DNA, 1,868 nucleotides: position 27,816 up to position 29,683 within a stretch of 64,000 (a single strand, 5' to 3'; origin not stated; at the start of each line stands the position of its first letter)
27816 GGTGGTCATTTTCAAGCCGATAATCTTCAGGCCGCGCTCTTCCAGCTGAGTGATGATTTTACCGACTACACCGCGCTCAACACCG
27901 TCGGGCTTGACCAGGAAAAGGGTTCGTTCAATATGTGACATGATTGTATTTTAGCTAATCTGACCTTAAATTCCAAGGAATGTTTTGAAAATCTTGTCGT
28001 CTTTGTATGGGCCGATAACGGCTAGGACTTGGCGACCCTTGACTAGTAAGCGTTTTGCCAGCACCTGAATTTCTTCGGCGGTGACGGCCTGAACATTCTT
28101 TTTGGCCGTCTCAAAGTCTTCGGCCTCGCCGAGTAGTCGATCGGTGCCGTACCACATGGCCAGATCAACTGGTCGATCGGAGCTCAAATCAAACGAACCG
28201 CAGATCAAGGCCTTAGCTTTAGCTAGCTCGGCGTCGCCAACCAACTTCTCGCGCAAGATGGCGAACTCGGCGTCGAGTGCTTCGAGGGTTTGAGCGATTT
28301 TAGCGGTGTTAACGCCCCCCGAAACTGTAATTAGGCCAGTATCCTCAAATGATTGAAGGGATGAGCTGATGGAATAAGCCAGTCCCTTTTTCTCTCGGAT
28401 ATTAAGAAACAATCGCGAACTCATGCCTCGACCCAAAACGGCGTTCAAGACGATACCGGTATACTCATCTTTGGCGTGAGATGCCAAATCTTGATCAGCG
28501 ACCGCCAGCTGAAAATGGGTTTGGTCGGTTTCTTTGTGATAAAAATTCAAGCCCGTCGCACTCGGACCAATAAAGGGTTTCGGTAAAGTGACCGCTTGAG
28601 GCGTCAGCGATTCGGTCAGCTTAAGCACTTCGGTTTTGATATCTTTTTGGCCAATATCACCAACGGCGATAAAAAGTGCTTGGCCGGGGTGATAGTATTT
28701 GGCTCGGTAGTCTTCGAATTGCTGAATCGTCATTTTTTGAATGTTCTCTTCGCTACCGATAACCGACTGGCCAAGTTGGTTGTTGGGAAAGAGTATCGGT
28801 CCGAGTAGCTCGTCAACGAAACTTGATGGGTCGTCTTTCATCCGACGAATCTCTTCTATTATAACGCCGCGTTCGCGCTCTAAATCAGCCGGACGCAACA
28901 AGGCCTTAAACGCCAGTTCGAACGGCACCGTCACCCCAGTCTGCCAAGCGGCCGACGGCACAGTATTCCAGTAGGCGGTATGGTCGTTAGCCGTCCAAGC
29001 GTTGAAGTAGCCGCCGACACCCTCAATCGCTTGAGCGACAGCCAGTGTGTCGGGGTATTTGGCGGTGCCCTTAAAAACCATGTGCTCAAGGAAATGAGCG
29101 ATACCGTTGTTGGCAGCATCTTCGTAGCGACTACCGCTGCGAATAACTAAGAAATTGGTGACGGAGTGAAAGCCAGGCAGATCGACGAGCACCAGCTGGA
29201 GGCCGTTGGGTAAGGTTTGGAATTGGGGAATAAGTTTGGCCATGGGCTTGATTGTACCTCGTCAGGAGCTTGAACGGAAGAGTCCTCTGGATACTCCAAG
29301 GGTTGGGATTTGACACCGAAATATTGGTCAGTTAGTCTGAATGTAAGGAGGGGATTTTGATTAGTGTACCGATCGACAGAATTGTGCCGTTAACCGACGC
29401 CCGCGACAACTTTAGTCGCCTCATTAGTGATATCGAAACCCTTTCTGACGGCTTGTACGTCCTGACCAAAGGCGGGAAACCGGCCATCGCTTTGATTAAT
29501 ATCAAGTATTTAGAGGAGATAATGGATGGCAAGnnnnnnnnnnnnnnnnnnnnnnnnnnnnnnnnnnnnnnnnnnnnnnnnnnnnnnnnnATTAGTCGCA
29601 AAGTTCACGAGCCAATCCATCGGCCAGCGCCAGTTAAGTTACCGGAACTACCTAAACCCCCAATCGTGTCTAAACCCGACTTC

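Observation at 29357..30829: Phd/YefM antitoxin-like domain fused to a 430-aa proline-rich repeat tail, with no toxin partner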

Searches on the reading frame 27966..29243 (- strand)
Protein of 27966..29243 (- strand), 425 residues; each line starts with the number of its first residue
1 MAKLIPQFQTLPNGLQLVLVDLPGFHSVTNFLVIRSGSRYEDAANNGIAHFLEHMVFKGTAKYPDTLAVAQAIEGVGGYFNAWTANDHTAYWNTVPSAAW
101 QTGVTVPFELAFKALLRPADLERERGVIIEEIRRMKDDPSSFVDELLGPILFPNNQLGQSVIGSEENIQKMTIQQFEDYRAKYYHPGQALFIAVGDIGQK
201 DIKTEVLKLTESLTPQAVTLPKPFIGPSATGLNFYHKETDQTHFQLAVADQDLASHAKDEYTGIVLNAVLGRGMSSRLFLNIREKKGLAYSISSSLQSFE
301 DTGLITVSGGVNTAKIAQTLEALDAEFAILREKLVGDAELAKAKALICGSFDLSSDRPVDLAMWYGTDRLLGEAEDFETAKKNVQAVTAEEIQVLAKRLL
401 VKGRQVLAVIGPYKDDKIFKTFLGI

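Call 3: search_protein_families(library=pfam, proteins=[window:27966-29243:-], max_evalue=1)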
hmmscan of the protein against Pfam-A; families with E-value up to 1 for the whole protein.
window:27966-29243:- (425 aa): 3 families
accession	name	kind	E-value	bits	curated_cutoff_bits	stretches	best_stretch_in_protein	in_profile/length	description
PF05193.26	Peptidase_M16_C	-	5e-30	105.1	23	1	170-345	1-179/181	Peptidase M16 inactive domain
PF00675.25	Peptidase_M16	-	2.1e-29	102.8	22.3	1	22-163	7-147/149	Insulinase (Peptidase family M16)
PF18961.6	DUF5703_N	-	0.047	13.8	26.7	1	217-281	146-209/287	Domain of unknown function (DUF5703)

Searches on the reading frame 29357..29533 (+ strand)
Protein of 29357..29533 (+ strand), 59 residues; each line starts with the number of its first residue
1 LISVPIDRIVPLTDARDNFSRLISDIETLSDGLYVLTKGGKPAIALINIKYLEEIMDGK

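Call 18: find_related_loci(query=A2, collection=genome_contigs, flank=6000)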
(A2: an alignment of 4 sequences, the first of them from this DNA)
Query A2 (59 aa) in genome_contigs; peptide patterns used: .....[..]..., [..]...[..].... (x = any residue, [..] = any of these).
22 stretches matched a pattern; 14 encode a relative of the query (tblastn E <= 1e-3); 14 distinct loci.
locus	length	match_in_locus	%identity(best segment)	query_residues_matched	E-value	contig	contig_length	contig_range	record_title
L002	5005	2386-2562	85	1-59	1e-32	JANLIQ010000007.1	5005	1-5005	MAG: Candidatus Berkelbacteria bacterium isolate S40-19 k99_251902, whole genome shotgun sequence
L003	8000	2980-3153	84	1-58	2e-32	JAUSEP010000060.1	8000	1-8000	MAG: Candidatus Berkelbacteria bacterium isolate E14_maxbin.210 E14_k141_352746, whole genome shotgun sequence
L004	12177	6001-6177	80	1-59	2e-29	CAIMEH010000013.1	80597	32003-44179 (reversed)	uncultured Candidatus Berkelbacteria bacterium isolate AlinenLipids_bin-6077 genome assembly, contig: bin-6077:13/34, wh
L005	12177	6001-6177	83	1-59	1e-29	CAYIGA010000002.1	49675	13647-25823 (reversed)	MAG TPA_asm: uncultured Candidatus Saccharibacteria bacterium isolate ERP119705_co24_1046 genome assembly, contig: NODE_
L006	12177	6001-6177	73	1-59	4e-29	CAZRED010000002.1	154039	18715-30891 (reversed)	MAG TPA_asm: uncultured Candidatus Saccharibacteria bacterium isolate SRP136066_co1_403 genome assembly, contig: NODE_42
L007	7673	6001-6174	78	1-58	3e-29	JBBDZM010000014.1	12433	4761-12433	MAG: Patescibacteria group bacterium isolate LejiaD_49_69 Lejia_D_7915_length_12433_cov_45, whole genome shotgun sequenc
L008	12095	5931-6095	75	2-56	5e-28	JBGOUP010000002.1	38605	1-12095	MAG: Patescibacteria group bacterium isolate OBJ_0618_7090110_136 k141_7781247_length_38605_cov_9.9919, whole genome sho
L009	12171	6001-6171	75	2-58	6e-28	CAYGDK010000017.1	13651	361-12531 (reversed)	MAG TPA_asm: uncultured Candidatus Saccharibacteria bacterium isolate ERP113451_co1_246 genome assembly, contig: NODE_53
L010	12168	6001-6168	80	1-56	9e-28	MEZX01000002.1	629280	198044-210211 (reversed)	MAG: Candidatus Berkelbacteria bacterium RIFCSPLOWO2_01_FULL_50_28 rifcsplowo2_01_scaffold_16, whole genome shotgun sequ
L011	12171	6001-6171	77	2-58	2e-27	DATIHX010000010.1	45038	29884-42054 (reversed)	MAG TPA_asm: Candidatus Saccharimonadales bacterium isolate SMAG_U15649 k141_550865, whole genome shotgun sequence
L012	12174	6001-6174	78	1-58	5e-27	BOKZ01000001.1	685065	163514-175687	Patescibacteria group bacterium BroJett034 DNA, sequence1, whole genome shotgun sequence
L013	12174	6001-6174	78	1-58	8e-27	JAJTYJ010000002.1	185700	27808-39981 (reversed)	MAG: bacterium isolate DTUPAT3 2-Genome8, whole genome shotgun sequence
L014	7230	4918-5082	76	2-56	2e-24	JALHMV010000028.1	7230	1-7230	MAG: Patescibacteria group bacterium isolate Bin_44_4_sub c_000000034858, whole genome shotgun sequence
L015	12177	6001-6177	66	1-59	2e-24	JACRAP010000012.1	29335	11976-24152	MAG: Candidatus Berkelbacteria bacterium isolate NC_groundwater_1596_Pr3_B-0.1um_42_10 SR-2_scaffold_141_1861311, whole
